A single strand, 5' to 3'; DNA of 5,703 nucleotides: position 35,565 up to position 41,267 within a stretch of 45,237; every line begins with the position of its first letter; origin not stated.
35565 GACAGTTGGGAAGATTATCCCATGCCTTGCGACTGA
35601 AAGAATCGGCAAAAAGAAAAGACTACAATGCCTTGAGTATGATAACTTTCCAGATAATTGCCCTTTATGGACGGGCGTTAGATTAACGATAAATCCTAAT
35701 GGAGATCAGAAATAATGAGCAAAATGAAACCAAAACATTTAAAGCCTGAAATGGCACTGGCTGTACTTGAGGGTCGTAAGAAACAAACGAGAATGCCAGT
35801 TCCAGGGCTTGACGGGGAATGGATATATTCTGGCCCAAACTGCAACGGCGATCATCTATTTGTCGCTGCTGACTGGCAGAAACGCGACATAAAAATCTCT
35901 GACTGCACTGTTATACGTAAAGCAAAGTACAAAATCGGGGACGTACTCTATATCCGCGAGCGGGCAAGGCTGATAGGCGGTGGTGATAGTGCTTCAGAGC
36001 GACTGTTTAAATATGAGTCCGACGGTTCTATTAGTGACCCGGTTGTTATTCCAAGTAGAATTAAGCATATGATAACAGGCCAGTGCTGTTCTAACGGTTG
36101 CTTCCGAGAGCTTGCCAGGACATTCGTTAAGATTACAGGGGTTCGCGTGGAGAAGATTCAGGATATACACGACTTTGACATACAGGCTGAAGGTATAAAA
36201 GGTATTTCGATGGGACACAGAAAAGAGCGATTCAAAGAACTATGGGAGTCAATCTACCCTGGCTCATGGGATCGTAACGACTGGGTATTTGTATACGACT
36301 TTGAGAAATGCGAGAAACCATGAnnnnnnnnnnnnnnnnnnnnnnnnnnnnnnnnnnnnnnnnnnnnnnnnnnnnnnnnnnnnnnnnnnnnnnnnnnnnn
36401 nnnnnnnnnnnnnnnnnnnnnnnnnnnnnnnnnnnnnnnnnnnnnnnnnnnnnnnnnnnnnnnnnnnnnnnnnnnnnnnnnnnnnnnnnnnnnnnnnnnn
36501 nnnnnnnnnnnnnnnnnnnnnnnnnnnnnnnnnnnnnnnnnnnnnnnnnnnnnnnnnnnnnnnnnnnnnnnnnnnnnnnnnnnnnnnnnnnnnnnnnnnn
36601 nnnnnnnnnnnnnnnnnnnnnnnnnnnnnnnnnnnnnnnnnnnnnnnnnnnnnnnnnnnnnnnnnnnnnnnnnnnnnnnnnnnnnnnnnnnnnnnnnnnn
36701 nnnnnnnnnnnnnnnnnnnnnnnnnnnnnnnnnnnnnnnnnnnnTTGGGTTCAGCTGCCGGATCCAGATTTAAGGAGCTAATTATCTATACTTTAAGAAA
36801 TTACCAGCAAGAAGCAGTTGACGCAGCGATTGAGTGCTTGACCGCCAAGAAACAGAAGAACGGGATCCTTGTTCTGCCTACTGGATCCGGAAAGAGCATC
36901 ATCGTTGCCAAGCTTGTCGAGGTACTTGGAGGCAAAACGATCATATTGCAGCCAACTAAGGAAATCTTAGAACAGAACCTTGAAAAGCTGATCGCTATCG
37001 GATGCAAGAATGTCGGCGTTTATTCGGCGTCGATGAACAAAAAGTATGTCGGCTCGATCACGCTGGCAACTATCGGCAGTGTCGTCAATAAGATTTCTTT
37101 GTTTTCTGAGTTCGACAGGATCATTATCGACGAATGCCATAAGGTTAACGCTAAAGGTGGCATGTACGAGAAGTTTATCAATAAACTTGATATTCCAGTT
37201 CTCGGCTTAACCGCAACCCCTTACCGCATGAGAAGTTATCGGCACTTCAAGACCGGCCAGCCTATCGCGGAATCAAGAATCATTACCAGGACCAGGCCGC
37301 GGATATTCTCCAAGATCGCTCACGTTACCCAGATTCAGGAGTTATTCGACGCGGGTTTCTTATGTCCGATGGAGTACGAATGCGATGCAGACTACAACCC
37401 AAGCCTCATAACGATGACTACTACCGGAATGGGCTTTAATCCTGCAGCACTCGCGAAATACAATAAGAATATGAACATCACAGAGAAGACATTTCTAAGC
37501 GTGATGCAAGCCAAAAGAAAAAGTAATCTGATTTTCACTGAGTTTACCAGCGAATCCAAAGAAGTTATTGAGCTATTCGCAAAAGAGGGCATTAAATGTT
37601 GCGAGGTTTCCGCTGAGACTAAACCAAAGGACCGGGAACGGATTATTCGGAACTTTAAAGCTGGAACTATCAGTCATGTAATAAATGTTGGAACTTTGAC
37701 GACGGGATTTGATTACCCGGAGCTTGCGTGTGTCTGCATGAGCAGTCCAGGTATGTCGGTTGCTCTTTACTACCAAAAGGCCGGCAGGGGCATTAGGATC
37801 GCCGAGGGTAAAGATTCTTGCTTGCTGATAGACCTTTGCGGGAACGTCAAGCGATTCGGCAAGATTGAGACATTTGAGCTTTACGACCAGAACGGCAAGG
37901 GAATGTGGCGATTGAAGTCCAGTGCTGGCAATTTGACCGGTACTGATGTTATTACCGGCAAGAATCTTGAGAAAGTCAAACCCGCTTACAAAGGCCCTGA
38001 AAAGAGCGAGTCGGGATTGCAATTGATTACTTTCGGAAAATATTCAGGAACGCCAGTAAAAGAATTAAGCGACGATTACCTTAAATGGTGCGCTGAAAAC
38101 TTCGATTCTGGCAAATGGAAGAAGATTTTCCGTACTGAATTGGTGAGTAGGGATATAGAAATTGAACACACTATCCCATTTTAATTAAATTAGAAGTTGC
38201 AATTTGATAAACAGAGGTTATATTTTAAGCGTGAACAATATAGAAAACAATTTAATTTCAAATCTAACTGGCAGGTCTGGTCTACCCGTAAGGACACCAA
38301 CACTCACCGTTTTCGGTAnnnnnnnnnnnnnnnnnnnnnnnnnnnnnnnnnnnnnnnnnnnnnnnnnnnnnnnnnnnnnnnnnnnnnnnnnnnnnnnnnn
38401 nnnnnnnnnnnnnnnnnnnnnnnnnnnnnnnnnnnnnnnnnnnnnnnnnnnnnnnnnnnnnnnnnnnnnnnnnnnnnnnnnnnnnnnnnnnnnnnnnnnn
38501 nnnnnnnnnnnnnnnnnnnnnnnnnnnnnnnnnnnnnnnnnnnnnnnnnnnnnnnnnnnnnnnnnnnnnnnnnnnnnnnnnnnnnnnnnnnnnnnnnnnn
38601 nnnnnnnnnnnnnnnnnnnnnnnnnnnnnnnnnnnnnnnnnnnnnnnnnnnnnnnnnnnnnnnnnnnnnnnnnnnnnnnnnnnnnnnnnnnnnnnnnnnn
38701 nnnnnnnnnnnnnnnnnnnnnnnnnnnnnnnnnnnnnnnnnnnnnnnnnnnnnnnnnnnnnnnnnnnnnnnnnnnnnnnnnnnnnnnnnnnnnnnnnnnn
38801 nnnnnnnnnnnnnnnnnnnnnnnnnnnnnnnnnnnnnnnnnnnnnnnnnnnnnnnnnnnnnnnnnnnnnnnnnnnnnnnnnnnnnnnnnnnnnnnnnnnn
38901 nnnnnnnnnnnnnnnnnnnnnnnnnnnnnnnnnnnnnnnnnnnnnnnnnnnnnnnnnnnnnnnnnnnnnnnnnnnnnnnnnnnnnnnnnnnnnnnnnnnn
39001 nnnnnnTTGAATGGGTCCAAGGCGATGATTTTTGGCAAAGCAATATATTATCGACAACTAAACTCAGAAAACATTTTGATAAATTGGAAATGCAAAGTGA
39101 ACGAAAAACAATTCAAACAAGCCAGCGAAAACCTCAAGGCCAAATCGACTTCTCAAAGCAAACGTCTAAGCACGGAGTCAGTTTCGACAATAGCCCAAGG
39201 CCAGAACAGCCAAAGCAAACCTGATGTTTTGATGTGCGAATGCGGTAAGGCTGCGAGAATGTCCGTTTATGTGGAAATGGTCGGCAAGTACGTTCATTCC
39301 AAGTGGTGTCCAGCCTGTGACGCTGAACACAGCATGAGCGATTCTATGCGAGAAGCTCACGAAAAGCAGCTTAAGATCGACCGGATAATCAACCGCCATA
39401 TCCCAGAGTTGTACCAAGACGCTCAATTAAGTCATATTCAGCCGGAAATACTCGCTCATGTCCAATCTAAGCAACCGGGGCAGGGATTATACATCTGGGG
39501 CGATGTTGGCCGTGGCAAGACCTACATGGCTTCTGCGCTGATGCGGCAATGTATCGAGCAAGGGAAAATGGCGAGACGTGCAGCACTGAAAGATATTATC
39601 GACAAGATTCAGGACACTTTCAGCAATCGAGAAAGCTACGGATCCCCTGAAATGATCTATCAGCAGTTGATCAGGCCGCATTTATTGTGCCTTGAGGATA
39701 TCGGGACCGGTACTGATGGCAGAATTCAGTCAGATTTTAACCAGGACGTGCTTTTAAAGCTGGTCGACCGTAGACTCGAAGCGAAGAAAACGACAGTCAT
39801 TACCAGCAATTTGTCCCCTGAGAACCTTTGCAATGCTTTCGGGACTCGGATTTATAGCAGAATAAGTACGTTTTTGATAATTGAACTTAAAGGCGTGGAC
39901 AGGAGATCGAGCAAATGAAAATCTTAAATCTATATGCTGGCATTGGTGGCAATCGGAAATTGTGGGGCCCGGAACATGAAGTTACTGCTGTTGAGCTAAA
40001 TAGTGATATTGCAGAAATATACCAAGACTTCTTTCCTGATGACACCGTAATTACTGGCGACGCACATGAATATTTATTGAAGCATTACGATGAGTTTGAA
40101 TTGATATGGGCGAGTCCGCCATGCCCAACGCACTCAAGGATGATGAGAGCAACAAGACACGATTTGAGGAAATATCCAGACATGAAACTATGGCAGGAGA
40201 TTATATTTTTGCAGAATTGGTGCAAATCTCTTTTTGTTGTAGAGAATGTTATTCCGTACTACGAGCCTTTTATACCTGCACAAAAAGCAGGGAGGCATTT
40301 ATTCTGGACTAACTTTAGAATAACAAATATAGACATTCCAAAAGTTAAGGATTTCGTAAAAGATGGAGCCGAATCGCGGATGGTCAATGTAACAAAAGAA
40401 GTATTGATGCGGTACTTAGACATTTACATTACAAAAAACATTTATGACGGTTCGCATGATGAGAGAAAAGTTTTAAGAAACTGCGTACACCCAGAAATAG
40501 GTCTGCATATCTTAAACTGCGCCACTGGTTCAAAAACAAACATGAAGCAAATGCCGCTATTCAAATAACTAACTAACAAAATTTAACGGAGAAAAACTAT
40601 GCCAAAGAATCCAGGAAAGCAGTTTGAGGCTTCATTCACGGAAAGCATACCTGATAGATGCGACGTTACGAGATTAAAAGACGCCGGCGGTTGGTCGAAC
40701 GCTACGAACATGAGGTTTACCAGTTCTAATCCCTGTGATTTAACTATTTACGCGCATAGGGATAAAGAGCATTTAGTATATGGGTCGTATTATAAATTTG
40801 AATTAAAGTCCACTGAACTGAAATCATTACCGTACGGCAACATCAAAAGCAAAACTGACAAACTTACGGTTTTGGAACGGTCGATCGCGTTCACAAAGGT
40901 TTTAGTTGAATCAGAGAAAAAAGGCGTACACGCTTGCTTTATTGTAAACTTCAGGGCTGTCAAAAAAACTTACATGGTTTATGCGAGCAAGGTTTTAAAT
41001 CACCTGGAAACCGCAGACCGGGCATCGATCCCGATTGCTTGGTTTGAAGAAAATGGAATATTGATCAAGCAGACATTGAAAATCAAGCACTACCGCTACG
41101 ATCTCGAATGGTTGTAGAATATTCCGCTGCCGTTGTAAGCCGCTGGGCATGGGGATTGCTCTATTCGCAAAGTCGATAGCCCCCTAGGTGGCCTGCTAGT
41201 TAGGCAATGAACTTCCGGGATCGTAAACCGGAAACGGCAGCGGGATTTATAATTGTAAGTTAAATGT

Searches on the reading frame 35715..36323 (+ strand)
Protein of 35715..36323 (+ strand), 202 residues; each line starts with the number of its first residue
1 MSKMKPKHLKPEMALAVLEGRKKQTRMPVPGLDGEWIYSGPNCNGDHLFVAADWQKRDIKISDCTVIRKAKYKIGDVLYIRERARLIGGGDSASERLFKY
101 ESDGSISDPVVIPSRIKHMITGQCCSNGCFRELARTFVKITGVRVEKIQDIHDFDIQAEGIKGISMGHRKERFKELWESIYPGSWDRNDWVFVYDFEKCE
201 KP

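Call 35: search_protein_families(library=pfam, proteins=[window:35715-36323:+], max_evalue=0.001)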
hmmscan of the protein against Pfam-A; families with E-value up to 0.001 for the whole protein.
window:35715-36323:+ (202 aa): 0 families

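Call 64: search_protein_families(library=phrogs, proteins=[window:35715-36323:+], max_evalue=0.01)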
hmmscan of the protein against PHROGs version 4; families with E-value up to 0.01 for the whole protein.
window:35715-36323:+ (202 aa): 2 families
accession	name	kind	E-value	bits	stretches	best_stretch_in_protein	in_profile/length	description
phrog_874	-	unknown function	8.5e-30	105.1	1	12-201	75-259/277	-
phrog_18361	-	unknown function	1.1e-09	39.9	1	131-202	3-89/92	-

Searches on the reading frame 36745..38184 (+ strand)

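Call 35: search_protein_families(library=pfam, proteins=[window:36745-38184:+], max_evalue=0.001)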
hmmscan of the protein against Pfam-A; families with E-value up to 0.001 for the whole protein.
window:36745-38184:+ (479 aa): 5 families
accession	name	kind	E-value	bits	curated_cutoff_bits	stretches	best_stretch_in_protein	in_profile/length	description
PF04851.21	ResIII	-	2.8e-24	86.3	22.5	1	15-161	2-164/164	Type III restriction enzyme, res subunit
PF00271.37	Helicase_C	-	4.7e-15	56.2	23.5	1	254-352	11-109/110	Helicase conserved C-terminal domain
PF00270.35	DEAD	-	8e-13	48.9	26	1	20-160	3-161/167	DEAD/DEAH box helicase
PF18766.7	SWI2_SNF2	-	1.3e-05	25.4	26.7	1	20-164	1-160/221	SWI2/SNF2 ATPase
PF20600.3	ExoX-like_C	-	0.00035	20.3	26.5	1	428-454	1-30/30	Exodeoxyribonuclease X-like C-terminal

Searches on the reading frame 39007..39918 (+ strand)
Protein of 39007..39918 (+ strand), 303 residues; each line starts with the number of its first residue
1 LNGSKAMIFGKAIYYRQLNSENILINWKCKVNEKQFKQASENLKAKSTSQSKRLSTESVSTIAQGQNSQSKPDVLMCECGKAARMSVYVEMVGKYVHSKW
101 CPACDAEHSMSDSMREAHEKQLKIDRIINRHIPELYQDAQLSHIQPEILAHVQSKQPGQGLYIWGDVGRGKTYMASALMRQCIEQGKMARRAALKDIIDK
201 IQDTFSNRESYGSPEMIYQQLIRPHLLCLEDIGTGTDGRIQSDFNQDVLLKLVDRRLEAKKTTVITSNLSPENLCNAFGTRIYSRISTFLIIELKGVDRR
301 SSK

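Call 35: search_protein_families(library=pfam, proteins=[window:39007-39918:+], max_evalue=0.001)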
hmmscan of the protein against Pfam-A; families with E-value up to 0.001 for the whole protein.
window:39007-39918:+ (303 aa): 3 families
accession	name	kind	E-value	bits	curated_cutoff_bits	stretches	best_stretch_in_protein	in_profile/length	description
PF01695.23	IstB_IS21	-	1.7e-10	41.3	24.1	1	158-279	92-204/238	IstB-like ATP binding protein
PF03969.22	AFG1_ATPase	-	4.1e-09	36.3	27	1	148-275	51-172/361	AFG1-like ATPase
PF04851.21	ResIII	-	0.0007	20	22.5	0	143-209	6-77/164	Type III restriction enzyme, res subunit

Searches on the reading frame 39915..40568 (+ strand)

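Call 35: search_protein_families(library=pfam, proteins=[window:39915-40568:+], max_evalue=0.001)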
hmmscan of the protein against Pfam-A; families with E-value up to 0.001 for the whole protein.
window:39915-40568:+ (217 aa): 1 family
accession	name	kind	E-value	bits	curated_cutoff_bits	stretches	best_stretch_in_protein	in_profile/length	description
PF00145.23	DNA_methylase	-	2.1e-06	27.9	22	1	1-112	1-111/324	C-5 cytosine-specific DNA methylase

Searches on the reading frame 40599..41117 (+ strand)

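Call 35: search_protein_families(library=pfam, proteins=[window:40599-41117:+], max_evalue=0.001)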
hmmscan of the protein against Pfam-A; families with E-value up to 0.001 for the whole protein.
window:40599-41117:+ (172 aa): 1 family
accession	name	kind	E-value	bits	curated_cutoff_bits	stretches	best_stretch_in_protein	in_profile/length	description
PF03838.20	RecU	-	1.9e-07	31.6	25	1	60-161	60-152/162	Recombination protein U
